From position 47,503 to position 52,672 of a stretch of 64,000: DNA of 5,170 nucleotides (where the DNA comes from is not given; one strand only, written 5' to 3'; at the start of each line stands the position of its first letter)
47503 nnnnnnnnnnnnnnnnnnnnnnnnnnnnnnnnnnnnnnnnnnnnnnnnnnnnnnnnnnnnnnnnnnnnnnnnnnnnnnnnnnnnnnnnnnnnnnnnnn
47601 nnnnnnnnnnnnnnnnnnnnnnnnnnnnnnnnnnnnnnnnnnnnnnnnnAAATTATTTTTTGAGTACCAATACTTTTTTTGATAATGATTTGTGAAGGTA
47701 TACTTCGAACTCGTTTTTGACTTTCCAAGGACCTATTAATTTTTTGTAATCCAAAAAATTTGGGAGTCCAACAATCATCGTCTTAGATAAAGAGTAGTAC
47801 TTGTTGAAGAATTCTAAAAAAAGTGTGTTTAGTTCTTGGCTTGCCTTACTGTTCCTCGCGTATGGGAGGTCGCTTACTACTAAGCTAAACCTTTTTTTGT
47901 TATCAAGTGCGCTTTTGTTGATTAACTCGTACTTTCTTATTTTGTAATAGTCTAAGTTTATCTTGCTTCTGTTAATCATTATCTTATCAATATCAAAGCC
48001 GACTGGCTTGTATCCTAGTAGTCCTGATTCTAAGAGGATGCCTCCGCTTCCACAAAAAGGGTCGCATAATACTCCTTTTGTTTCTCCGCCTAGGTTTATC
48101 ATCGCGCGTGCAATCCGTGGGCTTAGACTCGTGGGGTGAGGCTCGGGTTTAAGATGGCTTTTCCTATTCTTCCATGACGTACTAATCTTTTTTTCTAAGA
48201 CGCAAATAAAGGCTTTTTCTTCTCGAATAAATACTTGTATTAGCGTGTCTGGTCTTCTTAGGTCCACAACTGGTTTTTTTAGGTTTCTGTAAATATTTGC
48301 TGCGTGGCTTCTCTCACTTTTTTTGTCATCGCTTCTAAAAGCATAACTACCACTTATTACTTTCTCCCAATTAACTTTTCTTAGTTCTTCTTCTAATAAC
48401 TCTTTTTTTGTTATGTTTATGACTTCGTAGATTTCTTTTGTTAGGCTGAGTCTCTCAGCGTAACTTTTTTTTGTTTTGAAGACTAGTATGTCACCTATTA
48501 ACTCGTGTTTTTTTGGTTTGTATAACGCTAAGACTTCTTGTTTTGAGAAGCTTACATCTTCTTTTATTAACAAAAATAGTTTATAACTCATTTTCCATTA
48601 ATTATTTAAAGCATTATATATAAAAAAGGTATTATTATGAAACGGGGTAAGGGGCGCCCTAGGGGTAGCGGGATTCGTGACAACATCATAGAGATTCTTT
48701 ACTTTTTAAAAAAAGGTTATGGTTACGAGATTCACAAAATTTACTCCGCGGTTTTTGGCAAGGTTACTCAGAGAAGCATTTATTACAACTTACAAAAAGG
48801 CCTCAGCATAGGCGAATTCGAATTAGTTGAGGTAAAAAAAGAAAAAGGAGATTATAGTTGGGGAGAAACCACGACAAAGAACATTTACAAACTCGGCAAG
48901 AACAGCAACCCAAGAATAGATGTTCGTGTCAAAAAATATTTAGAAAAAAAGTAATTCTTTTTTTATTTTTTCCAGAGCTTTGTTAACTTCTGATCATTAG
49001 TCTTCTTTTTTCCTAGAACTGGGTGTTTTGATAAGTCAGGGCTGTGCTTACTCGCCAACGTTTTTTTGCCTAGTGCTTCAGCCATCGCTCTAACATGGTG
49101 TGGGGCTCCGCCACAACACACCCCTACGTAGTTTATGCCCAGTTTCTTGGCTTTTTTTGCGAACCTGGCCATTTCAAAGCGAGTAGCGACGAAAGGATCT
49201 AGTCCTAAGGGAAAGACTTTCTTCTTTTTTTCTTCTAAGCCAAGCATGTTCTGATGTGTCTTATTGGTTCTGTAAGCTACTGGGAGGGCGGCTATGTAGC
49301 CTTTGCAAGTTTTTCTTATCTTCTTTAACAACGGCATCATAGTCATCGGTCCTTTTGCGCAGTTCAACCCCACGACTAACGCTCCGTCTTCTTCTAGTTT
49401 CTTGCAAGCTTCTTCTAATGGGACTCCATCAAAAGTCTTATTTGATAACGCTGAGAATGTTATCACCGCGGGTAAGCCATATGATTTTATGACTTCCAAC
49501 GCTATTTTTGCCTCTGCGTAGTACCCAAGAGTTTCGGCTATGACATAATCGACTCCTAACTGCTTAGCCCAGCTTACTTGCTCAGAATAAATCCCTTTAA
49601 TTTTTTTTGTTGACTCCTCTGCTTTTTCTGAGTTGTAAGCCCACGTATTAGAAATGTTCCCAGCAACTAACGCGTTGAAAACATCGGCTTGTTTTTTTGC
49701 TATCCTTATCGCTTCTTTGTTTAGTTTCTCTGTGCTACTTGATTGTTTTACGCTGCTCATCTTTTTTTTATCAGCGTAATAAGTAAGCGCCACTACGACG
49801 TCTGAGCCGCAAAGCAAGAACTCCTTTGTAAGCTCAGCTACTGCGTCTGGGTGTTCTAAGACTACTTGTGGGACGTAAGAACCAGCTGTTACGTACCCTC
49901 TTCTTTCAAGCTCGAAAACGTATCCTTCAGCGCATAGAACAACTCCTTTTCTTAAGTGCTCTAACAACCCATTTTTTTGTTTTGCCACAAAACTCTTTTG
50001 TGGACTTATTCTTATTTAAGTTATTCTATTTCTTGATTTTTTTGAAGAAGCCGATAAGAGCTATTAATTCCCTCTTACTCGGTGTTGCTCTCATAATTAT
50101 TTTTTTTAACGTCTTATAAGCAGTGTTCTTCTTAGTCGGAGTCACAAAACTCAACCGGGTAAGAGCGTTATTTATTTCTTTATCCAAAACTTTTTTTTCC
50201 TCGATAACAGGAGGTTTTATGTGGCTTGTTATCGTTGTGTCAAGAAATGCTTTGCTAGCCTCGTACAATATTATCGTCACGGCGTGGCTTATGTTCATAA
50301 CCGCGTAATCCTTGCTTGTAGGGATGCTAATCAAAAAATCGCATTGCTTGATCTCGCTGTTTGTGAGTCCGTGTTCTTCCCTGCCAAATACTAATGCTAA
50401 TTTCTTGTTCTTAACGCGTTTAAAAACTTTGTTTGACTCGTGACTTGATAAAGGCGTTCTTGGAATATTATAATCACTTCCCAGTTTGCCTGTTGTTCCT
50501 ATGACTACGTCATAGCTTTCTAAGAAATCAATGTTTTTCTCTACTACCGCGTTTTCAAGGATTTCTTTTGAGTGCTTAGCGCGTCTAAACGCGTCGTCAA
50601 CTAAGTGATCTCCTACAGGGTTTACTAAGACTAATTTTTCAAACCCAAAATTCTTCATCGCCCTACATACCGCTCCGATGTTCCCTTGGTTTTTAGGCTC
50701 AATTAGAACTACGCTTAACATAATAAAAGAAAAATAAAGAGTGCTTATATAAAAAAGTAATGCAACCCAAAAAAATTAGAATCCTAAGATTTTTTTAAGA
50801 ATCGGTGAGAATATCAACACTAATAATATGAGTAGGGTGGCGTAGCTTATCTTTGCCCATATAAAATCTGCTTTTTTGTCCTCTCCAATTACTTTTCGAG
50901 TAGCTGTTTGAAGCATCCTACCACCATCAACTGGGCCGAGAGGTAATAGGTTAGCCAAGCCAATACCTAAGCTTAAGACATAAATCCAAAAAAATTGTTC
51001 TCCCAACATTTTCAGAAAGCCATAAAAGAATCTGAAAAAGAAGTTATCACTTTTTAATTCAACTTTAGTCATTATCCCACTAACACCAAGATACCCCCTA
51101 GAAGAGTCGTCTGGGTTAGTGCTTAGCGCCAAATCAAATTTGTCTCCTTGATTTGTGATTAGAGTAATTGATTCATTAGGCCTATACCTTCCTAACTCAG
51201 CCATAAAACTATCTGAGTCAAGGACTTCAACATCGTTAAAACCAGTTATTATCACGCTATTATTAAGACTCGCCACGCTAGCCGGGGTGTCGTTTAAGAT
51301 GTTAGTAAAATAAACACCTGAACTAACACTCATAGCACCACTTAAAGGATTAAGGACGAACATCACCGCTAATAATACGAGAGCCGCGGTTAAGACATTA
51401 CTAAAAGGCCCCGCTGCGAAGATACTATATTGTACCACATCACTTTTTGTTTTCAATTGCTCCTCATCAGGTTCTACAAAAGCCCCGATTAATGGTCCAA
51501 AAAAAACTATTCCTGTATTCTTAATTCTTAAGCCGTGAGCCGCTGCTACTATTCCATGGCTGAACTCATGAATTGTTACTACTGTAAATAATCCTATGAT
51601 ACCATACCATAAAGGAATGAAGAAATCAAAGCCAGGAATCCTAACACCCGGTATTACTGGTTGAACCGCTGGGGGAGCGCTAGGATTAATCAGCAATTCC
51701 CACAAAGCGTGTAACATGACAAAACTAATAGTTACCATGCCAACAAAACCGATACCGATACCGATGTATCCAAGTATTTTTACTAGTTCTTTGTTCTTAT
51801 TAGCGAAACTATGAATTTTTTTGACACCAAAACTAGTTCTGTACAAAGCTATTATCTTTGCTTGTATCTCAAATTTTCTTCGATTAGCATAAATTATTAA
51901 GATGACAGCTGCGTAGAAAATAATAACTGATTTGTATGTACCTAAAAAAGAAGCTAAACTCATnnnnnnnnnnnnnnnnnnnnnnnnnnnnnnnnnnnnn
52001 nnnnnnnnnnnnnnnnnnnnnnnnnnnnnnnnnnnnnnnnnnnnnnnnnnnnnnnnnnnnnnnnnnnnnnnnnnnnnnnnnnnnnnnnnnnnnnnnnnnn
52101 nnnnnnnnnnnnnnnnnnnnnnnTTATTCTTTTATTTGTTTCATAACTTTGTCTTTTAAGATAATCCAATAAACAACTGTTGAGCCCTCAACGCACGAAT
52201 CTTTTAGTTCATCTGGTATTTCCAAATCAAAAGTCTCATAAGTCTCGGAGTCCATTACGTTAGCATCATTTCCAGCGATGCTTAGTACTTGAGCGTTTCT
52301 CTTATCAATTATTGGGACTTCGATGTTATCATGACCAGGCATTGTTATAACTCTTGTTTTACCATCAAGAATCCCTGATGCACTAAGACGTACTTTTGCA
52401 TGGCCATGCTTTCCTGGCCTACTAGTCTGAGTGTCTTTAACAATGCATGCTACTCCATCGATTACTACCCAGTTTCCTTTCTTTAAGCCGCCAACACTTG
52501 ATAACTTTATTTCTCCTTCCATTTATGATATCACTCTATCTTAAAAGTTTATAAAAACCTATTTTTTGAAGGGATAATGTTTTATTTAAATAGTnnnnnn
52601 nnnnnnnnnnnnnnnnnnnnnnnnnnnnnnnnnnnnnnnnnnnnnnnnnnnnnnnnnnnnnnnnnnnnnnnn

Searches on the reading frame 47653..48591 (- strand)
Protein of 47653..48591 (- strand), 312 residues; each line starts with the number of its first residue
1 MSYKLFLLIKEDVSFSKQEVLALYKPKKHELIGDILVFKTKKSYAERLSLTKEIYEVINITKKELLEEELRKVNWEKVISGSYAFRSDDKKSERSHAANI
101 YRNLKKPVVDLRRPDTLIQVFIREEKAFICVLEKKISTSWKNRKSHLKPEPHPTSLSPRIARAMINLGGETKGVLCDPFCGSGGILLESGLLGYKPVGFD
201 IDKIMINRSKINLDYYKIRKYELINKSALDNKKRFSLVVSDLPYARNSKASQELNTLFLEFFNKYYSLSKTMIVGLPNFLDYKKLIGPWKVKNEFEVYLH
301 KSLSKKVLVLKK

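Call 25: search_protein_families(library=pfam, proteins=[window:47653-48591:-], max_evalue=0.001)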
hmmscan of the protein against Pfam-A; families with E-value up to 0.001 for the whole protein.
window:47653-48591:- (312 aa): 3 families
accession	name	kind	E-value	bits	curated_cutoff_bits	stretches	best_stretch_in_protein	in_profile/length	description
PF01170.24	UPF0020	-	4.7e-19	69.3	22.3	1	149-268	5-155/197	RMKL-like, methyltransferase domain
PF01555.25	N6_N4_Mtase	-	1.6e-10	41.8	26.7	1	31-205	74-215/221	DNA methylase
PF02926.22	THUMP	-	0.00013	22.7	20.6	1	97-131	49-83/84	THUMP domain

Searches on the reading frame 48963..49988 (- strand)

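Call 24: search_protein_families(library=pfam, proteins=[window:48963-49988:-], max_evalue=0.001)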
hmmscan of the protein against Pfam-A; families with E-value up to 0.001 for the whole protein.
window:48963-49988:- (341 aa): 1 family
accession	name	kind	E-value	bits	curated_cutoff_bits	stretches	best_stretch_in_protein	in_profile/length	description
PF02574.22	S-methyl_trans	-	2.3e-43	149.6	22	1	39-306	22-283/283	Homocysteine S-methyltransferase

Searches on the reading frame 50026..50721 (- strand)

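Call 24: search_protein_families(library=pfam, proteins=[window:50026-50721:-], max_evalue=0.001)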
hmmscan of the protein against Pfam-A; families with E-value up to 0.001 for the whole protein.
window:50026-50721:- (231 aa): 1 family
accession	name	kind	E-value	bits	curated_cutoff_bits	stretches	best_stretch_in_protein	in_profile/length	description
PF00588.24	SpoU_methylase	-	3.5e-29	102.2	29.7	1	2-153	2-142/142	SpoU rRNA Methylase family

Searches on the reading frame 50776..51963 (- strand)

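Call 24: search_protein_families(library=pfam, proteins=[window:50776-51963:-], max_evalue=0.001)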
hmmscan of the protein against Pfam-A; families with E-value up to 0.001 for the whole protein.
window:50776-51963:- (395 aa): 1 family
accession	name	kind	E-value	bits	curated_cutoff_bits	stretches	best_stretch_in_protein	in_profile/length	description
PF02163.28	Peptidase_M50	-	1.8e-23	83.5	27.2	1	120-380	1-221/221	Peptidase family M50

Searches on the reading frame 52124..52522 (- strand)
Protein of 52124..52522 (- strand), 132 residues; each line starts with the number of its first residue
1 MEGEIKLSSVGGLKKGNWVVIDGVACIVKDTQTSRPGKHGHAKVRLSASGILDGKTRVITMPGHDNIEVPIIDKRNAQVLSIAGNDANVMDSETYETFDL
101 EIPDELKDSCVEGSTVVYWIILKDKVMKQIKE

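Call 24: search_protein_families(library=pfam, proteins=[window:52124-52522:-], max_evalue=0.001)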
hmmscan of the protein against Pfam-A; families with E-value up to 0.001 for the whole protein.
window:52124-52522:- (132 aa): 2 families
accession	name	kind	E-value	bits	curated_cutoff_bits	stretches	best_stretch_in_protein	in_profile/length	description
PF21485.3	IF5A-like_N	-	1.1e-12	48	27.1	1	9-56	7-54/63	Translation initiation factor 5A-like, N-terminal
PF08207.18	EFP_N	-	2.3e-06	27.9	23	1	12-65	4-56/58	Elongation factor P (EF-P) KOW-like domain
